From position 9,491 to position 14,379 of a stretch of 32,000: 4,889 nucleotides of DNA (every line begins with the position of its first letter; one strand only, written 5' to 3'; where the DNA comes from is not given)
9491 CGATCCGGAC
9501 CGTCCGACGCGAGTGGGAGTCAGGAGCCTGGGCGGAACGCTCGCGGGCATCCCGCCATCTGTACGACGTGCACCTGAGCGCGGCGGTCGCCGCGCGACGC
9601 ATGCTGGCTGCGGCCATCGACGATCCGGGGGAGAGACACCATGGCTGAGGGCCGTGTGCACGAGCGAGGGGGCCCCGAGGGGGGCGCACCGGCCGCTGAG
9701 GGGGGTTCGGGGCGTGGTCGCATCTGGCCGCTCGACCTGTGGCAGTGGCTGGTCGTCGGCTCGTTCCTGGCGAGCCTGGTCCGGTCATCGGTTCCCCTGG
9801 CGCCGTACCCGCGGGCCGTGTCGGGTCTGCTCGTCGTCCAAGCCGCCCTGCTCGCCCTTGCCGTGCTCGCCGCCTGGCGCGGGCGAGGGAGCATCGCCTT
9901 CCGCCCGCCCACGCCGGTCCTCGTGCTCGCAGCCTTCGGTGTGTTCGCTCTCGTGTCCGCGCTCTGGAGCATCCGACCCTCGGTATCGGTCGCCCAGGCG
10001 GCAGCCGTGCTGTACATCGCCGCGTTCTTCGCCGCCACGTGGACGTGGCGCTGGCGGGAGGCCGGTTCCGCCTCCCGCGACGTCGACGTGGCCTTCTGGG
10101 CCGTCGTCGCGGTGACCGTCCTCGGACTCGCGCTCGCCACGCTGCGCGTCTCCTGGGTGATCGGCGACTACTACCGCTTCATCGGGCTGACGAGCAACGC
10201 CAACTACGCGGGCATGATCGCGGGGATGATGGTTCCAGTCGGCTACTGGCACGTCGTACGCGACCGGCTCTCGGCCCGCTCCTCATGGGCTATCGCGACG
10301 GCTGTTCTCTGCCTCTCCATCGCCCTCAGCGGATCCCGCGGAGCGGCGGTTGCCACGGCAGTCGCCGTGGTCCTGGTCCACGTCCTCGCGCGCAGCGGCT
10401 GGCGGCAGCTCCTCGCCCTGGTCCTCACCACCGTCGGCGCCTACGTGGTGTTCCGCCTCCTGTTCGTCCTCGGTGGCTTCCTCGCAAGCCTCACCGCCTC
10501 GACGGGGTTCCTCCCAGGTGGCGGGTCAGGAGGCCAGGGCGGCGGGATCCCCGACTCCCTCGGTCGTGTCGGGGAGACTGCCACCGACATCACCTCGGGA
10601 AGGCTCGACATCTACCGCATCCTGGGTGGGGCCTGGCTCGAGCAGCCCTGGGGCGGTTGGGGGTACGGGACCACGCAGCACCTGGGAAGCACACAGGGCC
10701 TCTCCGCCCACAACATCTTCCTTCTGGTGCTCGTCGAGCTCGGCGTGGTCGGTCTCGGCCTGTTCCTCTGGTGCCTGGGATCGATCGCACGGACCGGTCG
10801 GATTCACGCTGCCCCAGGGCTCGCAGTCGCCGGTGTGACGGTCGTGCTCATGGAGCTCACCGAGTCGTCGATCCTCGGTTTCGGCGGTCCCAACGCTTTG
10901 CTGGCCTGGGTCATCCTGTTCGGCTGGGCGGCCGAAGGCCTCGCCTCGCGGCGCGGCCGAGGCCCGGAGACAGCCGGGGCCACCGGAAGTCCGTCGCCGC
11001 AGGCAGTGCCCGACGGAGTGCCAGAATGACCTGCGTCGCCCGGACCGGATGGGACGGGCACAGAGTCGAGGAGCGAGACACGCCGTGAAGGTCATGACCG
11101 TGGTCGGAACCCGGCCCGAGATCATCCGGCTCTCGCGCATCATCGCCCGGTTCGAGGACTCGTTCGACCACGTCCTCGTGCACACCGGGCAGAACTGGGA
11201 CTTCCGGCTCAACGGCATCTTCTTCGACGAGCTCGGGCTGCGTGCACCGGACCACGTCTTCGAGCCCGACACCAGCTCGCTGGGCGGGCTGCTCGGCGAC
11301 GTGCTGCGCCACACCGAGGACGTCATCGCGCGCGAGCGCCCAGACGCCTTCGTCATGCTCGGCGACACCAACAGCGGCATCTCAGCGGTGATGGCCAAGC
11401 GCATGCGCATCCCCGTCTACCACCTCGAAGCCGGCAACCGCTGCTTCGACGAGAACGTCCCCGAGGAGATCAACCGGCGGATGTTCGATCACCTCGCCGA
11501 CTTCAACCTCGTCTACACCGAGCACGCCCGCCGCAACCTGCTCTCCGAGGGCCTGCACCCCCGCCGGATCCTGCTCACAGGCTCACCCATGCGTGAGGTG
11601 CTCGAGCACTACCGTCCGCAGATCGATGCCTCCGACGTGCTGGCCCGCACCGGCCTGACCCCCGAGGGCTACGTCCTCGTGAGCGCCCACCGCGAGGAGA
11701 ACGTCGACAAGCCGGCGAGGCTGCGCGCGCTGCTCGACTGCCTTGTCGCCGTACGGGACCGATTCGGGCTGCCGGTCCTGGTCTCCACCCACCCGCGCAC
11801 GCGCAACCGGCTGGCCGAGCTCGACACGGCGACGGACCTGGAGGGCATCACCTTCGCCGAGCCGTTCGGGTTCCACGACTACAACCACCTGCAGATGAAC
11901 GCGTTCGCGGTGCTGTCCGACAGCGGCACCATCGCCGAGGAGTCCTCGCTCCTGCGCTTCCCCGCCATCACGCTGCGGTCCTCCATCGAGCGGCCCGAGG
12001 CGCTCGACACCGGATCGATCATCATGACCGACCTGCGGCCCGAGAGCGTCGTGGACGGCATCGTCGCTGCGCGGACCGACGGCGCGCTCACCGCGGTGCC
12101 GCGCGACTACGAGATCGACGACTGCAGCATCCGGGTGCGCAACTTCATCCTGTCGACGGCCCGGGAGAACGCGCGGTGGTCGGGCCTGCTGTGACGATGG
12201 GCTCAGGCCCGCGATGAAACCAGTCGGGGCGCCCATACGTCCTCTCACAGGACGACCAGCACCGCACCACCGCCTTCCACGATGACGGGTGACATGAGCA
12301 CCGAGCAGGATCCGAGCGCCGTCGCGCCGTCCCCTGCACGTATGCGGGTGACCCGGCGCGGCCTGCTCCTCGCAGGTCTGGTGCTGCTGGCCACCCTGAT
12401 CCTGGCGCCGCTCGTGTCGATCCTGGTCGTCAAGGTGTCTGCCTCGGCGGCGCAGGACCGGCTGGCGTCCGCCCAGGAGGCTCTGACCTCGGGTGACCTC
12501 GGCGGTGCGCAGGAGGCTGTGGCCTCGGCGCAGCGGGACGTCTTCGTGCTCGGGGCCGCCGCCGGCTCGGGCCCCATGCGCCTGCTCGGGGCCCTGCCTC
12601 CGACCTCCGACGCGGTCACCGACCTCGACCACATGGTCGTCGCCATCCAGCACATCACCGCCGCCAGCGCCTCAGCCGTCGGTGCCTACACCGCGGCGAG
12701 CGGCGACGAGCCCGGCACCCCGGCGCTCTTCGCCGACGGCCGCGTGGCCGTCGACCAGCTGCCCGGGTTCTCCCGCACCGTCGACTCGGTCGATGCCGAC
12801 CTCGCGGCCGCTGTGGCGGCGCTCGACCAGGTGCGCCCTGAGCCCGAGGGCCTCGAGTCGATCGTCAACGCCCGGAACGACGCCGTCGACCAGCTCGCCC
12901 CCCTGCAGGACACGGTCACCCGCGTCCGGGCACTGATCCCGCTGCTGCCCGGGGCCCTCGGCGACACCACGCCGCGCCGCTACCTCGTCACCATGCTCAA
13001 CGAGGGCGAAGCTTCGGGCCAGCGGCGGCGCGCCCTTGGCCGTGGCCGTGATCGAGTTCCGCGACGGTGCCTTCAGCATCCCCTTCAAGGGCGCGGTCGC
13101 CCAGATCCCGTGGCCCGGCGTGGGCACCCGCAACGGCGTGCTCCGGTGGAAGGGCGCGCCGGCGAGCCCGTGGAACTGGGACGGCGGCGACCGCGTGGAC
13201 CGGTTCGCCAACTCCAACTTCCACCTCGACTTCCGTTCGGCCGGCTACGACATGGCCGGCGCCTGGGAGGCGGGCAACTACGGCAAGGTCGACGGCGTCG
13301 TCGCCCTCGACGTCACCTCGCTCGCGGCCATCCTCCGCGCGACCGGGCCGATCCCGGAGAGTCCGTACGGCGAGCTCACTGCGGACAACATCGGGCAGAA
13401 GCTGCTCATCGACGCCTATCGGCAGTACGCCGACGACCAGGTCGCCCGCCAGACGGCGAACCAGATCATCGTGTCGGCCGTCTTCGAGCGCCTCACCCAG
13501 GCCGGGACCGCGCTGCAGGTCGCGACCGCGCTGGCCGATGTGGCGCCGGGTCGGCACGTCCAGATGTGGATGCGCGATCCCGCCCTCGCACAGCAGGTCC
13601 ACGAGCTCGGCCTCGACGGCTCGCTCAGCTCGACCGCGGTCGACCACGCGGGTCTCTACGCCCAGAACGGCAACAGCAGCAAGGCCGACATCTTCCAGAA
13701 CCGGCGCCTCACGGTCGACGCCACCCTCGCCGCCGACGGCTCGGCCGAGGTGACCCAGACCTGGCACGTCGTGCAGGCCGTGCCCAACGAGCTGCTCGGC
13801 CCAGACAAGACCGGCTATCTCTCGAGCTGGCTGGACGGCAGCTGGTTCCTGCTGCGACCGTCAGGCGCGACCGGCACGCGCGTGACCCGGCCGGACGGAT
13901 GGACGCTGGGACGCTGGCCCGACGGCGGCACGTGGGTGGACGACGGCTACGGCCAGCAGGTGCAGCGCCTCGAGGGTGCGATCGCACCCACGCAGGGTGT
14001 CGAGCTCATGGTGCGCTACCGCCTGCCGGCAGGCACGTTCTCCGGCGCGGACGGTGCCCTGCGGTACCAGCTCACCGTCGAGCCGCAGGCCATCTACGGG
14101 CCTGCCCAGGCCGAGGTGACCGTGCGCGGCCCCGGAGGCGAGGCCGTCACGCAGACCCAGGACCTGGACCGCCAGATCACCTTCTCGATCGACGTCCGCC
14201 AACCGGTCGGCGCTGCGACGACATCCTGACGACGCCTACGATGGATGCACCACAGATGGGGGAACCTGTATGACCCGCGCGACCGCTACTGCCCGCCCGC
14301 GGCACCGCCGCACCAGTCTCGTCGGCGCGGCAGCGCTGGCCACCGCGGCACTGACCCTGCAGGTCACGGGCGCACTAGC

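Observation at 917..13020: Every AAGCTT site in the window lies exactly at a +1 frameshift, inside the same 9-mer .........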

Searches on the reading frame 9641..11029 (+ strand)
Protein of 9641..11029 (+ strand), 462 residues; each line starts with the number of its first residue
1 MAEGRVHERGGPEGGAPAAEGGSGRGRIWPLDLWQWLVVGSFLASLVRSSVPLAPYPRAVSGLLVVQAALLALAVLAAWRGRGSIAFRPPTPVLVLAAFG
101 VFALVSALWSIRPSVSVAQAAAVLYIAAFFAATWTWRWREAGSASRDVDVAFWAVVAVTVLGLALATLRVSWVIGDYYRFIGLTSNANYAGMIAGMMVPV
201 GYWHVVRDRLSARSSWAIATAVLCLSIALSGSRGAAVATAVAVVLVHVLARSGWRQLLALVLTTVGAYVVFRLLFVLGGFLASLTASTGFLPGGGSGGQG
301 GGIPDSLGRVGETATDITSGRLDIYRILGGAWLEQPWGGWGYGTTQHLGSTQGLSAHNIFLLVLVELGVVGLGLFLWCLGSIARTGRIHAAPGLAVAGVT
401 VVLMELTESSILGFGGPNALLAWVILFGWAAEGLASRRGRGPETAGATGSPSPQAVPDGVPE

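Call 12: search_protein_families(library=pfam, proteins=[window:9641-11029:+], max_evalue=0.01)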
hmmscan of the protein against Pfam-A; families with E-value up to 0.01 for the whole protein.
window:9641-11029:+ (462 aa): 1 family
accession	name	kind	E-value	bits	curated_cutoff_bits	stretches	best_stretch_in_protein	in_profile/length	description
PF04932.20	Wzy_C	-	3.9e-14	53.1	31.7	1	219-376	2-149/149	O-Antigen ligase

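Call 45: find_encoding_contigs(protein=window:9641-11029:+, flank=10000, max_places=5)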
Protein window:9641-11029:+ (462 aa): 1 contig read that carries it; 1 place shown.
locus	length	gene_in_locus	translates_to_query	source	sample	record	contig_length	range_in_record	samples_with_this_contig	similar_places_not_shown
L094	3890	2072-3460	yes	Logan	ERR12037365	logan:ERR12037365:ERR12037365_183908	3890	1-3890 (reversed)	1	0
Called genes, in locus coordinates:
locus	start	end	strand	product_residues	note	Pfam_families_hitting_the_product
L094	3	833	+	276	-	?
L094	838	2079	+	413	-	PF13579:Glyco_trans_4_4 (weak), PF00534:Glycos_transf_1 (weak), PF13692:Glyco_trans_1_4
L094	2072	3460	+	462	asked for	PF04932:Wzy_C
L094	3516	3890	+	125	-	?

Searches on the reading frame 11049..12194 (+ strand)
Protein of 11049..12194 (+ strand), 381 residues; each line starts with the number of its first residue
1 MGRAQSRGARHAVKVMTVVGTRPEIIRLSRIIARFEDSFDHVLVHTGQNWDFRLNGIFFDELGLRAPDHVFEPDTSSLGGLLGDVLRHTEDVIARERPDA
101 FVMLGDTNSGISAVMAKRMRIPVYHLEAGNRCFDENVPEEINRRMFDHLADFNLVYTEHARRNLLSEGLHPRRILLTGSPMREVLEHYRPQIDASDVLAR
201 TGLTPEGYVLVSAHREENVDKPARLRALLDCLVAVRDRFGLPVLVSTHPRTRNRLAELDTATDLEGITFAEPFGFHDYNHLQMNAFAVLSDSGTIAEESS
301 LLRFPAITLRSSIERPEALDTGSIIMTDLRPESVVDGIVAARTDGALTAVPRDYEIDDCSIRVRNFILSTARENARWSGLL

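Call 10: find_encoding_contigs(protein=window:11049-12194:+, flank=10000, max_places=10)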
Protein window:11049-12194:+ (381 aa): no gene with exactly this product is on record in the collection.

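Call 12: search_protein_families(library=pfam, proteins=[window:11049-12194:+], max_evalue=0.01)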
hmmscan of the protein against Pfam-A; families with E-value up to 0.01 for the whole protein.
window:11049-12194:+ (381 aa): 1 family
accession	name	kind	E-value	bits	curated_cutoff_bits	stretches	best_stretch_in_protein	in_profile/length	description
PF02350.25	Epimerase_2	-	2.9e-81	273.5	30.6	1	37-362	7-341/347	UDP-N-acetylglucosamine 2-epimerase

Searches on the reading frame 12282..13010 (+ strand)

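Call 12: search_protein_families(library=pfam, proteins=[window:12282-13010:+], max_evalue=0.01)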
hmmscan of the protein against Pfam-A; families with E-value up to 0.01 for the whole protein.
window:12282-13010:+ (243 aa): 1 family
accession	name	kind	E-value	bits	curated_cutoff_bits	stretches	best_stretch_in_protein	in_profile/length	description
PF02097.20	Filo_VP35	-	0.0017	18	27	1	109-157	134-181/342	Filoviridae VP35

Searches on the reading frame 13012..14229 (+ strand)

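Call 12: search_protein_families(library=pfam, proteins=[window:13012-14229:+], max_evalue=0.01)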
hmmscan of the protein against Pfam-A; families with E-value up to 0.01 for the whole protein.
window:13012-14229:+ (405 aa): 1 family
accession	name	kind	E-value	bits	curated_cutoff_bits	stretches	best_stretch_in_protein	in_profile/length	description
PF13196.11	DUF4012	-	1.7e-17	64.7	28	1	1-136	16-144/144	Protein of unknown function (DUF4012)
